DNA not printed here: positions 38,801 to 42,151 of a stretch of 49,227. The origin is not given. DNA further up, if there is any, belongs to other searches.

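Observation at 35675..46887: Nine-gene overlap-coupled operon joining an F420 module (FrhB-like), two HdrA/MvhD units and an NAD(P)H module (FlxCBA-like), with no HdrBC inside it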

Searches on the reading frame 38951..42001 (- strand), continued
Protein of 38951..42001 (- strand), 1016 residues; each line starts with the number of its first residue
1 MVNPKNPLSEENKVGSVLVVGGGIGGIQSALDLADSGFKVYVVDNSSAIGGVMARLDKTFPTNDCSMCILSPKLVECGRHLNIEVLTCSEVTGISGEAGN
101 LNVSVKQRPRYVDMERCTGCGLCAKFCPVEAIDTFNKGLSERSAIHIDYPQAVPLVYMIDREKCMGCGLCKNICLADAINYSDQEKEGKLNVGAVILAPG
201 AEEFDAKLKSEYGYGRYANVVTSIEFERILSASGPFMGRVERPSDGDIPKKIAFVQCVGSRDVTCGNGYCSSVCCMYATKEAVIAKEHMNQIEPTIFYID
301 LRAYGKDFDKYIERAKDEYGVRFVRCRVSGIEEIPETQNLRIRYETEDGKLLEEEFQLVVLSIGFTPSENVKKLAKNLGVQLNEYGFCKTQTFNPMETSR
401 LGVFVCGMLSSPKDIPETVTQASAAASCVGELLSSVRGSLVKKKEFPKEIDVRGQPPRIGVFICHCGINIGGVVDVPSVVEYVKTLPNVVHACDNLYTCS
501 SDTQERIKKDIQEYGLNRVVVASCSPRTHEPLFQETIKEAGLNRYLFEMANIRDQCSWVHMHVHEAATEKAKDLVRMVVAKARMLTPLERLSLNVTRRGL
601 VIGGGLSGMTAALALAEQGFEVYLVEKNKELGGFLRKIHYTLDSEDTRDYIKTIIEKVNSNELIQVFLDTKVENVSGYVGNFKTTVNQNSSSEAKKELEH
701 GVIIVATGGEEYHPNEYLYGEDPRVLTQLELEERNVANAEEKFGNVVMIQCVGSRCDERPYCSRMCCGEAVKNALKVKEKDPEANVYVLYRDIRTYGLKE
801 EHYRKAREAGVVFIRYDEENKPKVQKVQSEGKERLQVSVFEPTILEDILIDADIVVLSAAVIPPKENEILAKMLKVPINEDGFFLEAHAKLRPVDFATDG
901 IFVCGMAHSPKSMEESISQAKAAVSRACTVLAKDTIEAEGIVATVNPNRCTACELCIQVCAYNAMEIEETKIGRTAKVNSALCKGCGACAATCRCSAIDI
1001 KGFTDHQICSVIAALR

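Call 25: find_related_loci(query=A1, collection=genome_contigs, flank=10000)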
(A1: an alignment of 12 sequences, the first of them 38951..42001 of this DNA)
Query A1 (1016 aa) in genome_contigs; peptide patterns used: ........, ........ (x = any residue, [..] = any of these).
600 stretches matched a pattern (row limit reached: there are more); 599 encode a relative of the query (tblastn E <= 1e-3); the best 80 are kept; 80 distinct loci.
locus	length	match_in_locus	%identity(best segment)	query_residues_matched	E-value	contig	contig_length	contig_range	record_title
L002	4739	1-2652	70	7-1015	0e+0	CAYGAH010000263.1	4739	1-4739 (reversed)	MAG TPA_asm: uncultured Candidatus Bathyarchaeia archaeon isolate ERP108616_co1_399 genome assembly, contig: k119_108187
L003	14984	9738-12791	62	11-1015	0e+0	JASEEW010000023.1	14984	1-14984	MAG: Thermoplasmatales archaeon isolate Yes46-08 NODE_689_length_14984_cov_0.341216, whole genome shotgun sequence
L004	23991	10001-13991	62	27-1014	0e+0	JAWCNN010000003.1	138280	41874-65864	MAG: Candidatus Bathyarchaeia archaeon isolate JZ-2_201709_bins_178 JZ-2_201709_bins_178_scaffold_3, whole genome shotgu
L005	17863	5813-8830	60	9-1014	0e+0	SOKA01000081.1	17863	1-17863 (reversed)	MAG: Dehalococcoidia bacterium isolate E44_bin46 NODE_1056_length_17863_cov_47.675651, whole genome shotgun sequence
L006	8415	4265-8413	86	18-932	0e+0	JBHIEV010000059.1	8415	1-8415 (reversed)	MAG: Candidatus Bathyarchaeia archaeon isolate b2.sp2_bin.20 NODE_2968_length_8415_cov_19.189833, whole genome shotgun s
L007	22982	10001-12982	60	7-1012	0e+0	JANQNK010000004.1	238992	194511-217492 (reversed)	MAG: Thermoplasmatota archaeon isolate PL23a_bin.111 k99_31952, whole genome shotgun sequence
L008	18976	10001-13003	59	12-1013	0e+0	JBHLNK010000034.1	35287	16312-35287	MAG: Promethearchaeota archaeon isolate DZ2S.252 DZ2S.252@3274, whole genome shotgun sequence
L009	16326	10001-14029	60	27-1014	0e+0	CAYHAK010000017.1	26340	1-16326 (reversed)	MAG TPA_asm: uncultured Candidatus Bathyarchaeia archaeon isolate ERP119294_co4_366 genome assembly, contig: NODE_1543_l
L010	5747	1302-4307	59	17-1016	0e+0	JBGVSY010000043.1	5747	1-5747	MAG: Nitrososphaeria archaeon isolate S_237_B8 k127_489177, whole genome shotgun sequence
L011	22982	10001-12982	58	13-1014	0e+0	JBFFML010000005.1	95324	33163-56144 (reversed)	MAG: Thermoplasmata archaeon isolate Mix_mud18.2022.04.47 k141_1898834_length_95324_cov_25.2200, whole genome shotgun se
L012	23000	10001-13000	57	13-1013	0e+0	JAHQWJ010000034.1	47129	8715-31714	MAG: Promethearchaeia archaeon isolate ABR04 NODE_174_length_47129_cov_25, whole genome shotgun sequence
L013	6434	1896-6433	57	1-1015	0e+0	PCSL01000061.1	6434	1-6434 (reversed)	MAG: Chloroflexi bacterium CG23_combo_of_CG06-09_8_20_14_all_45_10 CG23_scaffold_11134_c, whole genome shotgun sequence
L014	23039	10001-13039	54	7-1015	0e+0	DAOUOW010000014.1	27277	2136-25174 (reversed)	MAG TPA_asm: Chloroflexota bacterium isolate CSMAG_84 CSMAG_84_k119_631916_length_27277_cov_16.3714, whole genome shotgu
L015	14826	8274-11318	54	5-1014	0e+0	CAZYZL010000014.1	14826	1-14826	MAG TPA_asm: uncultured Dehalococcoidales bacterium isolate SRP098346_co1_430 genome assembly, contig: NODE_4487_length_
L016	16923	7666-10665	60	13-1014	0e+0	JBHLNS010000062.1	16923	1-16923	MAG: Promethearchaeota archaeon isolate DZ2S.372 DZ2S.372@10646, whole genome shotgun sequence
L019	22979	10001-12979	56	14-1015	0e+0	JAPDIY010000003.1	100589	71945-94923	MAG: Archaeoglobi archaeon isolate S5B9_HD70 c_000000000078, whole genome shotgun sequence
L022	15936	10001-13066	52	4-1015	0e+0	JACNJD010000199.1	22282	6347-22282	MAG: Candidatus Desulfacyla euxinica NIOZ-UU_NODE_2778_length_22282_cov_44.1499, whole genome shotgun sequence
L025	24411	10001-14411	53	14-1015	0e+0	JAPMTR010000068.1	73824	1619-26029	MAG: Candidatus Methanoperedens sp. isolate Ig 1 Ig18389_08E140C01_z1_2020_scaffold_209, whole genome shotgun sequence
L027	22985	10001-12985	57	14-1015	0e+0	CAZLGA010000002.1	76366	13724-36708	MAG TPA_asm: uncultured bacterium isolate binchicken_co40_5 genome assembly, contig: NODE_338_length_76366_cov_14.742750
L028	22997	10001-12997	54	8-1015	0e+0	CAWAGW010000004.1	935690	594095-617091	MAG: uncultured delta proteobacterium isolate MFD02416.bin.2.191 genome assembly, contig: contig_1911, whole genome shot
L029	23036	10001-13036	53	10-1015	0e+0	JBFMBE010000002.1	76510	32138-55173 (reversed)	MAG: Thermodesulfobacteriota bacterium isolate MAG156 MAG156_2, whole genome shotgun sequence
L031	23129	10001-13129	53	8-1015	0e+0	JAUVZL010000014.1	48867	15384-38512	MAG: Candidatus Stahlbacteria bacterium isolate CSMAG_1267 CSMAG_1267_k141_745557_length_48867_cov_18.5442, whole genome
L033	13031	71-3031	54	28-1015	0e+0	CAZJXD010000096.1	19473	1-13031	MAG TPA_asm: uncultured Desulfobacteraceae bacterium isolate SRP323688_co1_280 genome assembly, contig: NODE_4639_length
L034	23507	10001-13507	53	16-1015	0e+0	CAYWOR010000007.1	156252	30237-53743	MAG TPA_asm: uncultured bacterium isolate SRP241326_co3_316 genome assembly, contig: NODE_146_length_156252_cov_15.27640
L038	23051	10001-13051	51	3-1016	0e+0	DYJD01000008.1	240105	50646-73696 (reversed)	MAG TPA_asm: Desulfosudis oleivorans isolate FI88_2_51_70 Afr_mines_FI88_35_length_240105_cov_30_549577, whole genome sh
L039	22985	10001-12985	53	15-1015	0e+0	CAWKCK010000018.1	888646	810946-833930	MAG: uncultured delta proteobacterium isolate MFD03804.bin.1.209 genome assembly, contig: contig_8594, whole genome shot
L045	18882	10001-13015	51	9-1008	0e+0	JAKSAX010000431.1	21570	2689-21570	MAG: Desulfobacterales bacterium isolate MAG.124 k141_9169654, whole genome shotgun sequence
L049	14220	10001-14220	54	13-1016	0e+0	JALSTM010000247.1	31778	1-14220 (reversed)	MAG: Desulfobacterales bacterium isolate 356-308_metabat2_scaf2bin.107 356-308_scaffold_759_c1, whole genome shotgun seq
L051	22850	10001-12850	55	14-1015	0e+0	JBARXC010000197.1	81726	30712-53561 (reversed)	MAG: bacterium isolate MFD12922_ilm_asm_bin33 k127_156962, whole genome shotgun sequence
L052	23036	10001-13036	53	12-1015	0e+0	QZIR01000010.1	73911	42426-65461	MAG: Desulforudis sp. isolate SURF_60 Ga0104751_1000378, whole genome shotgun sequence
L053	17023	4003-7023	51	11-1015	0e+0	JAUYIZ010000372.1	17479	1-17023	MAG: Desulfobacterales bacterium isolate C24_metabat.bin.116_sub C24_k141_403417, whole genome shotgun sequence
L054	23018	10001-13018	52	14-1015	0e+0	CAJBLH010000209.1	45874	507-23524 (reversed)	MAG: uncultured Desulfobacteraceae bacterium isolate Loc090721-6m_bin-047 genome assembly, contig: bin-047:209/315, whol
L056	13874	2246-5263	52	14-1015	0e+0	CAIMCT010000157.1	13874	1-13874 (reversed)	MAG: uncultured Desulfobacteraceae bacterium isolate Umea1_bin-2529 genome assembly, contig: bin-2529:157/580, whole gen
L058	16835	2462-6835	60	18-1015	0e+0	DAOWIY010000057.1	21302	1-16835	MAG TPA_asm: Clostridia bacterium isolate CSMAG_2055 CSMAG_2055_k141_684394_length_21302_cov_24.0000, whole genome shotg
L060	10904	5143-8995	50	11-1015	0e+0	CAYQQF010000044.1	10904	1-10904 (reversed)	MAG TPA_asm: uncultured Dethiobacter sp. isolate SRP241326_co3_315 genome assembly, contig: NODE_7292_length_10904_cov_3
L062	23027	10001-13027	52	8-1015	0e+0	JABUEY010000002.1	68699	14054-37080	MAG: Syntrophobacteraceae bacterium isolate Ch74 NODE_708_length_68699_cov_4.76183_ID_8687999, whole genome shotgun sequ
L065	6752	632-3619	52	13-1015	0e+0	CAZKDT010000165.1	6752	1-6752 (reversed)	MAG TPA_asm: uncultured Desulfobacteraceae bacterium isolate binchicken_co357_137 genome assembly, contig: NODE_6125_len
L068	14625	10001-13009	52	15-1015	0e+0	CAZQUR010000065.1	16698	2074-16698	MAG TPA_asm: uncultured Desulfobacteraceae bacterium isolate SRP141376_co1_387 genome assembly, contig: NODE_7052_length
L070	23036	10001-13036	51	14-1015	0e+0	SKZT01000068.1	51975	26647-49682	MAG: Desulfobacteraceae bacterium isolate CSSed162cmB_348 CSSed16-2cmB-534, whole genome shotgun sequence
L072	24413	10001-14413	52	15-1015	0e+0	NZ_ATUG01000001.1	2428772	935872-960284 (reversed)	Desulfospira joergensenii DSM 10085 F608DRAFT_scaffold00001.1_C, whole genome shotgun sequence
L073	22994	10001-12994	52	12-1016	0e+0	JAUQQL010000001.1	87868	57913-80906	MAG: Thermodesulfobacteriota bacterium isolate SRBZ-1.bins.32.201808 NODE_108_length_87868_cov_1.909518, whole genome sh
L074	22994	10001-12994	52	12-1015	0e+0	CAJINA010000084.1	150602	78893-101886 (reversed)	MAG: Olavius algarvensis Delta 4 endosymbiont isolate Delta4_OalgB6SA genome assembly, contig: NODE_203665+_length_15060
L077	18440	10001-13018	53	15-1016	0e+0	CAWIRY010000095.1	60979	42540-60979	MAG: uncultured delta proteobacterium isolate MFD03323.bin.1.124 genome assembly, contig: contig_35953, whole genome sho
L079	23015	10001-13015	51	13-1015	0e+0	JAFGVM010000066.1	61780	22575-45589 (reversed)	MAG: Candidatus Delongbacteria bacterium isolate ZodW_Metabat.17 k87_12456072, whole genome shotgun sequence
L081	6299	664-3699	51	14-1015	0e+0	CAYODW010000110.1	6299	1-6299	MAG TPA_asm: uncultured Desulfonema sp. isolate SRP319275_co4_266 genome assembly, contig: NODE_9701_length_6299_cov_13.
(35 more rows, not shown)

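Call 37: search_protein_families(library=pfam, proteins=[L016:1356-1853:+, L016:1857-2720:+, L016:15542-16516:-, L008:13527-14225:+, L008:14104-15165:+, L008:15238-15720:+, L003:7610-8131:+, L003:8128-9024:+, L003:9046-9750:+, L003:6570-7628:+], max_evalue=0.001)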
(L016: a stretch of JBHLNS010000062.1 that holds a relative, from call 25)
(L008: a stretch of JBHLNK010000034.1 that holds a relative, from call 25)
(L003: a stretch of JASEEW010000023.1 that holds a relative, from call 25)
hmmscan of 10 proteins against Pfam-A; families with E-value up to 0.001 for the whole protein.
L016:1356-1853:+ (165 aa): 6 families
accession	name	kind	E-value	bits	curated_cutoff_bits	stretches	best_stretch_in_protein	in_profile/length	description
PF13183.11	Fer4_8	-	6e-11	43.2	27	1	19-84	2-68/68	4Fe-4S dicluster domain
PF13187.11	Fer4_9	-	1.6e-08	34.9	27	1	21-83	1-50/52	4Fe-4S dicluster domain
PF13237.11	Fer4_10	-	6.1e-07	29.7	25.5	1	19-81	6-53/53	4Fe-4S dicluster domain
PF13534.11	Fer4_17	-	6.4e-07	30.3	22.2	1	22-84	2-60/61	4Fe-4S dicluster domain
PF13484.11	Fer4_16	-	1.3e-06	29.5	30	1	22-82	2-65/66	4Fe-4S double cluster binding domain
PF12838.12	Fer4_7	-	1.9e-06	28.6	27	1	22-84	2-52/52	4Fe-4S dicluster domain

L016:1857-2720:+ (287 aa): 1 family
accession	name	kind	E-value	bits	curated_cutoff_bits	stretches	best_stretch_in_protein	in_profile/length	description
PF02754.22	CCG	-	3.9e-24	85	20.6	2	145-234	1-84/85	Cysteine-rich domain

L016:15542-16516:- (324 aa): 0 families

L008:13527-14225:+ (232 aa): 1 family
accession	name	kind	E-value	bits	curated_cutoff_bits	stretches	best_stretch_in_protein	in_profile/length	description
PF12225.13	DUF5981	-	2.2e-30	104.6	23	1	110-205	1-94/95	Methylene-tetrahydrofolate reductase C terminal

L008:14104-15165:+ (353 aa): 1 family
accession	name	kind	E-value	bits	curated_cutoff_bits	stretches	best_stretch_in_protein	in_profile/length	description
PF02219.23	MTHFR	-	9.6e-30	104.3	24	1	53-349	4-282/287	Methylenetetrahydrofolate reductase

L008:15238-15720:+ (160 aa): 4 families
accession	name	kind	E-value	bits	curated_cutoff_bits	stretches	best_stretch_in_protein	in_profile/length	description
PF13404.12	HTH_AsnC-type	-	2.5e-11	43.6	27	1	10-53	1-42/42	AsnC-type helix-turn-helix domain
PF13412.12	HTH_24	-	1.4e-09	37.8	21.9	1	10-59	1-48/48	Winged helix-turn-helix DNA-binding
PF01037.27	AsnC_trans_reg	-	2e-05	24.8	25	1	78-141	4-66/73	Lrp/AsnC ligand binding domain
PF22451.2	NirdL-like_HTH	-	0.00032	20.7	27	1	24-58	14-46/47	Siroheme decarboxylase NirDL-like HTH domain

L003:7610-8131:+ (173 aa): 8 families
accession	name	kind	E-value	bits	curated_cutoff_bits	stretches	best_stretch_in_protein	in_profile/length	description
PF13187.11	Fer4_9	-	2.8e-11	43.7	27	1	37-96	1-50/52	4Fe-4S dicluster domain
PF13534.11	Fer4_17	-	6.1e-10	39.9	22.2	1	37-97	1-60/61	4Fe-4S dicluster domain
PF13183.11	Fer4_8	-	1.4e-09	38.8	27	1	37-97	4-68/68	4Fe-4S dicluster domain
PF13237.11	Fer4_10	-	3.2e-06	27.4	25.5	1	37-94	8-53/53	4Fe-4S dicluster domain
PF12838.12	Fer4_7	-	1.5e-05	25.8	27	1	37-97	1-52/52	4Fe-4S dicluster domain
PF00037.32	Fer4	-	8.7e-05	22.6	21.1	0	37-53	7-23/24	4Fe-4S binding domain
PF13484.11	Fer4_16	-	0.00016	22.8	30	0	37-95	1-65/66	4Fe-4S double cluster binding domain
PF14697.11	Fer4_21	-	0.00038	21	35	0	36-53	39-57/59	4Fe-4S dicluster domain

L003:8128-9024:+ (298 aa): 1 family
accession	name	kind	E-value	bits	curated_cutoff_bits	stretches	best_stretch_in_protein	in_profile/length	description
PF02754.22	CCG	-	1.5e-27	96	20.6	2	148-235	3-83/85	Cysteine-rich domain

L003:9046-9750:+ (234 aa): 2 families
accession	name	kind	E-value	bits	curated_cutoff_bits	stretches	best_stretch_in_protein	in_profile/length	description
PF06250.17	YhcG_C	-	1.6e-23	83.7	32.5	1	107-193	2-88/157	YhcG PDDEXK nuclease domain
PF17761.7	DUF1016_N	-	4.4e-15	56.4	32.8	1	29-85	78-137/137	DUF1016 N-terminal domain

L003:6570-7628:+ (352 aa): 6 families
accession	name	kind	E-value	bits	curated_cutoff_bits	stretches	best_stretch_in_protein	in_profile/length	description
PF02754.22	CCG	-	3.6e-30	104.4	20.6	2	237-323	1-84/85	Cysteine-rich domain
PF13183.11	Fer4_8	-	5.7e-11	43.2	27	1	12-81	1-68/68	4Fe-4S dicluster domain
PF13534.11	Fer4_17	-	2.9e-06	28.2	22.2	1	16-81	2-60/61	4Fe-4S dicluster domain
PF13237.11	Fer4_10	-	3e-05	24.3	25.5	1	11-77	4-52/53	4Fe-4S dicluster domain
PF13187.11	Fer4_9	-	4.7e-05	23.8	27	0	66-82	1-17/52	4Fe-4S dicluster domain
PF12838.12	Fer4_7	-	0.00075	20.4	27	1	16-80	2-51/52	4Fe-4S dicluster domain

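Call 47: find_encoding_contigs(protein=P0020, flank=10000, max_places=1)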
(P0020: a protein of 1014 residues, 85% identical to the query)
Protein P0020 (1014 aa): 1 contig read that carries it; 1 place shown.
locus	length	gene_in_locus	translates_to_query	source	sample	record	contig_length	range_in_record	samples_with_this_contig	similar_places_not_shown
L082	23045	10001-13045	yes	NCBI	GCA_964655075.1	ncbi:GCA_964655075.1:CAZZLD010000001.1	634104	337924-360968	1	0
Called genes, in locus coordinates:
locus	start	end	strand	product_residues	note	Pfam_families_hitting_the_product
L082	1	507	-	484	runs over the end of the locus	PF27537:HoxH, PF00374:NiFeSe_Hases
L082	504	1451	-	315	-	PF01058:Oxidored_q6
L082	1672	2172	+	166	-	PF13187:Fer4_9, PF12838:Fer4_7 (faint), PF13183:Fer4_8, PF13534:Fer4_17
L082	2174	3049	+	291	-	PF02754:CCG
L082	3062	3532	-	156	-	PF01597:GCV_H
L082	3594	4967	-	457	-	PF01266:DAO (faint), PF03486:HI0933_like (faint), PF07992:Pyr_redox_2, PF13738:Pyr_redox_3 (faint), PF00070:Pyr_redox, PF02852:Pyr_redox_dim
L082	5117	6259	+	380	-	PF13237:Fer4_10 (faint), PF12837:Fer4_6 (faint), PF14697:Fer4_21 (weak), PF04422:FrhB_FdhB_N, PF04432:FrhB_FdhB_C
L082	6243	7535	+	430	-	PF00070:Pyr_redox (faint), PF01134:GIDA (faint), PF01266:DAO (faint), PF07992:Pyr_redox_2 (weak), PF12831:FAD_oxidored, PF13450:NAD_binding_8 (weak)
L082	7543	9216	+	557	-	PF00890:FAD_binding_2 (weak), PF01266:DAO (weak), PF07992:Pyr_redox_2, PF12831:FAD_oxidored (weak), PF13450:NAD_binding_8, PF00037:Fer4 (weak), PF12838:Fer4_7 (weak), PF14697:Fer4_21, +6 more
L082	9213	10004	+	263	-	PF02662:FlpD, PF12840:HTH_20 (weak)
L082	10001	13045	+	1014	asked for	PF07992:Pyr_redox_2, PF12831:FAD_oxidored (weak), PF00037:Fer4 (weak), PF12838:Fer4_7, PF00890:FAD_binding_2 (weak), PF01266:DAO (weak), PF07992:Pyr_redox_2, PF13450:NAD_binding_8, +17 more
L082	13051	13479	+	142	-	PF02662:FlpD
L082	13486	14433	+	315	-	PF13187:Fer4_9 (faint), PF12797:Fer4_2 (faint), PF13237:Fer4_10 (faint), PF13183:Fer4_8 (weak)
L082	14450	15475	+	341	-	PF13484:Fer4_16 (faint), PF12838:Fer4_7 (faint), PF14697:Fer4_21 (faint), PF00037:Fer4 (faint), PF12797:Fer4_2 (faint), PF13237:Fer4_10 (faint), PF17179:Fer4_22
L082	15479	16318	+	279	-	PF00970:FAD_binding_6 (faint), PF00175:NAD_binding_1, PF10418:DHODB_Fe-S_bind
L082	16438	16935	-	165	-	PF01597:GCV_H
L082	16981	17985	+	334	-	PF04055:Radical_SAM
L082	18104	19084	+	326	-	PF08461:WHD_RNase_R, PF01995:NRD1_2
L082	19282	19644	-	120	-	PF16003:DUF4776 (weak)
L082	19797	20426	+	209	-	PF02037:SAP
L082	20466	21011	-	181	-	PF02943:FeThRed_B, PF21349:RUBY_RBDX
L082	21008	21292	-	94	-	PF00462:Glutaredoxin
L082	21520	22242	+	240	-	PF01209:Ubie_methyltran, PF05175:MTS, PF13489:Methyltransf_23, PF08241:Methyltransf_11, PF08242:Methyltransf_12, PF13649:Methyltransf_25, PF13847:Methyltransf_31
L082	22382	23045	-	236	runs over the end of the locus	PF00882:Zn_dep_PLPC (weak)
